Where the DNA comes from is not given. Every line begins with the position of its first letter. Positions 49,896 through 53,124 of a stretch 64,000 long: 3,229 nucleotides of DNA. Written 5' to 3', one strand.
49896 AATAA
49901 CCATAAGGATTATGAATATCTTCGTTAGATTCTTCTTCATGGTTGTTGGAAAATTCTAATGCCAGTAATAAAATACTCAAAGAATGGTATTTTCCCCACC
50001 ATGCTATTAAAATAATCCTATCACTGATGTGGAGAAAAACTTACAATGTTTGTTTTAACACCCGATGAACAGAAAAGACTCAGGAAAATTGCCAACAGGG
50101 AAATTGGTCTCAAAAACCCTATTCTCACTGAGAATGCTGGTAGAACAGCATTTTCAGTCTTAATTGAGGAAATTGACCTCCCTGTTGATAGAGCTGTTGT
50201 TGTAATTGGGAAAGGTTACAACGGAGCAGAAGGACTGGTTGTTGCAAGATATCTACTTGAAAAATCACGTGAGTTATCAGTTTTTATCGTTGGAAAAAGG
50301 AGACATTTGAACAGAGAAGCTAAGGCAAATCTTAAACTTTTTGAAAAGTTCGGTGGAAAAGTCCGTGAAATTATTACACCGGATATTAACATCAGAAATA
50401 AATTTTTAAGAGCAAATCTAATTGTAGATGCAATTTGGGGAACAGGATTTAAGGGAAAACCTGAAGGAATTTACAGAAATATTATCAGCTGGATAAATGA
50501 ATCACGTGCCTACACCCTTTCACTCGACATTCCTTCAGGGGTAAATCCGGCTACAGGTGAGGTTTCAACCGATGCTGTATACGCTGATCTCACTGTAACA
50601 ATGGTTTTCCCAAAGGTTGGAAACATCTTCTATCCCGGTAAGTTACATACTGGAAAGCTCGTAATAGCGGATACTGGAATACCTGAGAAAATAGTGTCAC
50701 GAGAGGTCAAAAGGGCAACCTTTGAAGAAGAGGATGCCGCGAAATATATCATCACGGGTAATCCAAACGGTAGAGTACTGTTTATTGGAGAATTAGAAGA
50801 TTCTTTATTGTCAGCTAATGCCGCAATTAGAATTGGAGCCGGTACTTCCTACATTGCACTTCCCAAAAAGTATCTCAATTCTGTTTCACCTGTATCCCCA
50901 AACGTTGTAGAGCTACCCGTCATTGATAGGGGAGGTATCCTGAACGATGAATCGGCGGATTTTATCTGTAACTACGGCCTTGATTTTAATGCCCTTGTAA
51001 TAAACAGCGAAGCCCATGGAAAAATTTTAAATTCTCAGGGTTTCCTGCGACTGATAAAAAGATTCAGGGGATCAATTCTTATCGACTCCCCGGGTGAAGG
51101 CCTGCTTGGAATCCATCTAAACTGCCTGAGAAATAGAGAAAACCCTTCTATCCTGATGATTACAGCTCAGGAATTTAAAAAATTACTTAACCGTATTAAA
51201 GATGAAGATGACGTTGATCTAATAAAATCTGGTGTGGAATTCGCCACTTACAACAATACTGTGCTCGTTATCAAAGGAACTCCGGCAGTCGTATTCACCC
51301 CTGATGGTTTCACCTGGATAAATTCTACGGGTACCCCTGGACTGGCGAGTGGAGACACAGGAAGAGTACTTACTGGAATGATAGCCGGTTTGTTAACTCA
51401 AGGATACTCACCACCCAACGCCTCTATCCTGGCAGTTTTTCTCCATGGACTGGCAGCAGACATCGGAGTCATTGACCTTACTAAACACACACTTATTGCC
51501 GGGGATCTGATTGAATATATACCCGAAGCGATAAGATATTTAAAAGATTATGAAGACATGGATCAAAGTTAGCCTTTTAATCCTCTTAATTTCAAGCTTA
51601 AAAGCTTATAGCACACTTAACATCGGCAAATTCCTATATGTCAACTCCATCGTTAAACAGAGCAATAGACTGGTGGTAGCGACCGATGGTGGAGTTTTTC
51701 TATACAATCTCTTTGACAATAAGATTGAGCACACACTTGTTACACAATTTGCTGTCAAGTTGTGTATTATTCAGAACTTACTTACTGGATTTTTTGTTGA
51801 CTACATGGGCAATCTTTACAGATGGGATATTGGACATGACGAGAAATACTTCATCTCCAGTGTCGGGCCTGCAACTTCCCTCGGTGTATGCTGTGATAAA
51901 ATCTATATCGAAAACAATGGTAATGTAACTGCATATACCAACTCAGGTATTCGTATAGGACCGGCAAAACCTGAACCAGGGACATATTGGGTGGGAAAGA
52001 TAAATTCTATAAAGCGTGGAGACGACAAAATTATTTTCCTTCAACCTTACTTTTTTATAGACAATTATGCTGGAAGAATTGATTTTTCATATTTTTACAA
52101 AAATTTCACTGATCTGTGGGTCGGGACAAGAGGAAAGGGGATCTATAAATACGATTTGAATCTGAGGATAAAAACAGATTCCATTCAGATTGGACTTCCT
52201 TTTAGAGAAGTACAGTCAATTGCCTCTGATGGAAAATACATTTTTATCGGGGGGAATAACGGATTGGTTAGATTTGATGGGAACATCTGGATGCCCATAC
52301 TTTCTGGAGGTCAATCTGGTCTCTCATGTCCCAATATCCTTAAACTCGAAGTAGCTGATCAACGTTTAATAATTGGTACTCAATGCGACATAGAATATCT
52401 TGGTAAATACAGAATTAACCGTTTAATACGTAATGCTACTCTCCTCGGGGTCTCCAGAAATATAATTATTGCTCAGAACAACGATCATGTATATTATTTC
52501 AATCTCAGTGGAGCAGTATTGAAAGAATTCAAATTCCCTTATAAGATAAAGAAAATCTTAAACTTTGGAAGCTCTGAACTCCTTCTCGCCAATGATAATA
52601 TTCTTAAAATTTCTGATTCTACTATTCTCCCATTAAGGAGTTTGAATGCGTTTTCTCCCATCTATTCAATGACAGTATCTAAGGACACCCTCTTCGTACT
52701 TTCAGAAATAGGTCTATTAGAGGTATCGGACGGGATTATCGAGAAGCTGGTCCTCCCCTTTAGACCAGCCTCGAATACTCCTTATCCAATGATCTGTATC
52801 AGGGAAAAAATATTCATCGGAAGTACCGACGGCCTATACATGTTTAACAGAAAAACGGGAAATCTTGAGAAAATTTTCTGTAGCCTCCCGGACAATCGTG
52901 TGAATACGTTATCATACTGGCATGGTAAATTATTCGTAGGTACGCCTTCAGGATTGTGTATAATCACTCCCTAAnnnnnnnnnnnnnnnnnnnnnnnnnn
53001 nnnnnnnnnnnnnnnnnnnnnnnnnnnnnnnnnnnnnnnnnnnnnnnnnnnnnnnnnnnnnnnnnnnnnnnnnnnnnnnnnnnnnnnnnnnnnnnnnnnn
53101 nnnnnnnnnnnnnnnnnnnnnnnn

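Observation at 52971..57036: Candidate signalling/proteolysis module: TPR-BTAD activator divergent from a small ORF and a clostripain lipoprotein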

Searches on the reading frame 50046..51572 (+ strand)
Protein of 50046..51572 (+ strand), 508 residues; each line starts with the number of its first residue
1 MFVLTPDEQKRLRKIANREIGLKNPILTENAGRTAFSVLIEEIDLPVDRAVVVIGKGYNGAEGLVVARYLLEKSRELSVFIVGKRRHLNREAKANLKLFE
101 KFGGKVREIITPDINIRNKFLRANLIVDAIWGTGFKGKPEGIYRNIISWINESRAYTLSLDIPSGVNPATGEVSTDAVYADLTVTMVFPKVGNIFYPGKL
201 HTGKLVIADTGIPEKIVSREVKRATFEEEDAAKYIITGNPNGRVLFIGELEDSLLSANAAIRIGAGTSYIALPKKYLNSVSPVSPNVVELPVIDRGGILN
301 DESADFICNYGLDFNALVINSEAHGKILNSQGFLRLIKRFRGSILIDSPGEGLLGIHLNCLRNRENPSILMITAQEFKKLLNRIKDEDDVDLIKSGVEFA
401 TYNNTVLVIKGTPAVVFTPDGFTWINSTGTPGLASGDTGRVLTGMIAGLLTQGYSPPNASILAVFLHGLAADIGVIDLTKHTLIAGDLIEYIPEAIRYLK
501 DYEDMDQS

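Call 3: search_protein_families(library=pfam, proteins=[window:50046-51572:+], max_evalue=0.01)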
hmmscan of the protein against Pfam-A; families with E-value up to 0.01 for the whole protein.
window:50046-51572:+ (508 aa): 2 families
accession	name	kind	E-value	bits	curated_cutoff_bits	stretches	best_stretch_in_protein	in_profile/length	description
PF03853.21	YjeF_N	-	1.1e-41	143.1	24.9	1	26-192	3-169/169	YjeF-related protein N-terminus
PF01256.23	Carb_kinase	-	1.5e-22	80.7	27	1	254-475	15-224/242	NAD(P)H-hydrate dehydratase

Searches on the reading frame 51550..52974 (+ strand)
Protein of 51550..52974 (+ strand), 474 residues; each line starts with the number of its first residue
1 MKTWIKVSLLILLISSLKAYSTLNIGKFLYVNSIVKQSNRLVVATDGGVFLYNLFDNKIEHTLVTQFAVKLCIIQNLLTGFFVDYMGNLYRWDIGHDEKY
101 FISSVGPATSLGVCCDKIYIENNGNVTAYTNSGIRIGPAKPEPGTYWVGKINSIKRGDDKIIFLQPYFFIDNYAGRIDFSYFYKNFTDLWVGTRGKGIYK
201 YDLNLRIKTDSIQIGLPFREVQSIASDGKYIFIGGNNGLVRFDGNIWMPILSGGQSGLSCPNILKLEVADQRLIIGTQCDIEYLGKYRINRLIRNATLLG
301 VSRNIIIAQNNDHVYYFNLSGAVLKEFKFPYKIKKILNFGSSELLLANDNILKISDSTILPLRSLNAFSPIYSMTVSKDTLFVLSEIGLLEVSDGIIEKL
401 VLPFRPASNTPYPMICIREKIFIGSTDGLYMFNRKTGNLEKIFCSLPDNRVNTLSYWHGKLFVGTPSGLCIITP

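Call 3: search_protein_families(library=pfam, proteins=[window:51550-52974:+], max_evalue=0.01)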
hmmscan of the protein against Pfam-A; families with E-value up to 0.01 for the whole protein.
window:51550-52974:+ (474 aa): 1 family
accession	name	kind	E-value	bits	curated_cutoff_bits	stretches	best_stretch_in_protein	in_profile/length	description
PF21544.3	PorZ_N_b_propeller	-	0.0091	16.7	27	0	29-75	79-125/154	TSS9, PorZ, N-terminal beta-propeller domain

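Call 4: search_protein_families(library=ncbifam, proteins=[window:51550-52974:+], max_evalue=0.01)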
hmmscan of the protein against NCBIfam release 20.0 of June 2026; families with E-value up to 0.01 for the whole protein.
window:51550-52974:+ (474 aa): 1 family
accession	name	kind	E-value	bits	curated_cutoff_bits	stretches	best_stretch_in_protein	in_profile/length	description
NF052228.1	T9SS_PorZ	equivalog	0.00035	19.1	260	0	17-76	110-169/757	type IX secretion system anionic LPS delivery protein PorZ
